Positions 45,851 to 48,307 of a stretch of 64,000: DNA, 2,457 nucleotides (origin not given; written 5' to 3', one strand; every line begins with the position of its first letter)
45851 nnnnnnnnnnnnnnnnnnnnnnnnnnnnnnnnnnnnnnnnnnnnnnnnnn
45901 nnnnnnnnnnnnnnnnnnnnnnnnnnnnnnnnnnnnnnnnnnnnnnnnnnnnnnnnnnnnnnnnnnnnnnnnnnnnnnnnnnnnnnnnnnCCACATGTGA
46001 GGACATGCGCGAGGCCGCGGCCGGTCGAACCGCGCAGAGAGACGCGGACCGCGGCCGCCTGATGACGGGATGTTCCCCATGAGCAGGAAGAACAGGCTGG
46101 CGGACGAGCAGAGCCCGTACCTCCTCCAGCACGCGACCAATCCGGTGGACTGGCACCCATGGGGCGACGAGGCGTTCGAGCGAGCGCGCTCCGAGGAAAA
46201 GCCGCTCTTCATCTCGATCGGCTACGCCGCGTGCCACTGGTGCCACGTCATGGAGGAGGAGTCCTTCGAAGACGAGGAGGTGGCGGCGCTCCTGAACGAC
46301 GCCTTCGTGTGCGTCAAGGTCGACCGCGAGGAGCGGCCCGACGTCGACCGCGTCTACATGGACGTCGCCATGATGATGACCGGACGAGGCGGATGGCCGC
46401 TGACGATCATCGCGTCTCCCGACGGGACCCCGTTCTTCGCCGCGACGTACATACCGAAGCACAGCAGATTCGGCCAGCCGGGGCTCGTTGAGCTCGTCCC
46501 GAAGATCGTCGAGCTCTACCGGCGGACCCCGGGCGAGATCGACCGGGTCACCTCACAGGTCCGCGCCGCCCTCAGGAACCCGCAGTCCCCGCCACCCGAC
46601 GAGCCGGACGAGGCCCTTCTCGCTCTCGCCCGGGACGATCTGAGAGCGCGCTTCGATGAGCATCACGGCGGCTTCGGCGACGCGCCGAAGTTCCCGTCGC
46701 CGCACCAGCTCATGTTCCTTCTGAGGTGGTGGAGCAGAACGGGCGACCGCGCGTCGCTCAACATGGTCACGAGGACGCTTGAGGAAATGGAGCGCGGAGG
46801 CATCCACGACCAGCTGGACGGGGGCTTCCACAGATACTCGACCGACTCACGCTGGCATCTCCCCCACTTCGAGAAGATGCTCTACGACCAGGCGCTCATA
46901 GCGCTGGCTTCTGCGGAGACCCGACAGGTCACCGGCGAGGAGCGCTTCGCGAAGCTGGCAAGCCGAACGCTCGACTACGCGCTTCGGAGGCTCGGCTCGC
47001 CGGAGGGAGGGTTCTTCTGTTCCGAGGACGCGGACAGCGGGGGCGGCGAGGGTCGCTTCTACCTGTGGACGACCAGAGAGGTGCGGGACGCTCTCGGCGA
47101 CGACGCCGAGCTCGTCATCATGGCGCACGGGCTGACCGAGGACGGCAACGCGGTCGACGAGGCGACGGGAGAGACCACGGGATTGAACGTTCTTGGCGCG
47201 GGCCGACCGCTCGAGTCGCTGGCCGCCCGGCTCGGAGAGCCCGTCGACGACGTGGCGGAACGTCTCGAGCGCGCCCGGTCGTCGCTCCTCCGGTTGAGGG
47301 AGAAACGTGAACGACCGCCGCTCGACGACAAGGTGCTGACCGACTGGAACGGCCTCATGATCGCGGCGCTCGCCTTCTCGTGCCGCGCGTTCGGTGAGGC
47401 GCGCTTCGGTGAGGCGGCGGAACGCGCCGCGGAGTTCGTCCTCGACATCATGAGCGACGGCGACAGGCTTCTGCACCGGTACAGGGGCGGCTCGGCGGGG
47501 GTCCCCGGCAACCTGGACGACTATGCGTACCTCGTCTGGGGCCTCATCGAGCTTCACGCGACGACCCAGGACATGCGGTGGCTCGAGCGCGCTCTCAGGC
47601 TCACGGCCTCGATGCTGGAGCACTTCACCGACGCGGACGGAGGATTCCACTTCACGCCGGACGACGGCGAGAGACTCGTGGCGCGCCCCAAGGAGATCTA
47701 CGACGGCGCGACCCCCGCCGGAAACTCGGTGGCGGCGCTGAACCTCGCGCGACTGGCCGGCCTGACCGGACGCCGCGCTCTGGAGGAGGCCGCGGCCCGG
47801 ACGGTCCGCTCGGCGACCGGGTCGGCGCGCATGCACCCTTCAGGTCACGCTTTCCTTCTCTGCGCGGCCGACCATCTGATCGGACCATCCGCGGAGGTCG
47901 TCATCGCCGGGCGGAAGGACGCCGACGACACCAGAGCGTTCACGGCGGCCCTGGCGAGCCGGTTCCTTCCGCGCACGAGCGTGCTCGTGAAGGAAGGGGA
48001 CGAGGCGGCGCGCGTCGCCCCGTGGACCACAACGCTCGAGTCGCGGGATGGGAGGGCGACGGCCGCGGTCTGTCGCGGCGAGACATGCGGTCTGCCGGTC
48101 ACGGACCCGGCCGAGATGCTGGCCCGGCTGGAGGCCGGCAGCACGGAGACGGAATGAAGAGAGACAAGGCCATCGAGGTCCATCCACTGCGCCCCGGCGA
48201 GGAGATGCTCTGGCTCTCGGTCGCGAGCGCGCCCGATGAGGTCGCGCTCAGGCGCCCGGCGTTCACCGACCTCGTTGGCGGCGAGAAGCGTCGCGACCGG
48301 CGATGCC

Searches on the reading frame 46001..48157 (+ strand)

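Call 23: search_protein_families(library=pfam, proteins=[window:46001-48157:+], max_evalue=0.00001)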
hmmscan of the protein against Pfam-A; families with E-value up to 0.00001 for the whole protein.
window:46001-48157:+ (718 aa): 3 families
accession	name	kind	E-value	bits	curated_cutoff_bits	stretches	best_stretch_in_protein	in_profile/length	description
PF03190.21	Thioredox_DsbH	-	8.6e-73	244.1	27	1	30-191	1-162/163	Protein of unknown function, DUF255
PF13899.12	Thioredoxin_7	-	1.6e-12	47.8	27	1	50-114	1-65/83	Thioredoxin-like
PF07221.17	GlcNAc_2-epim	-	2.3e-06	27.5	23.4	0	252-340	41-125/347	N-acylglucosamine 2-epimerase (GlcNAc 2-epimerase)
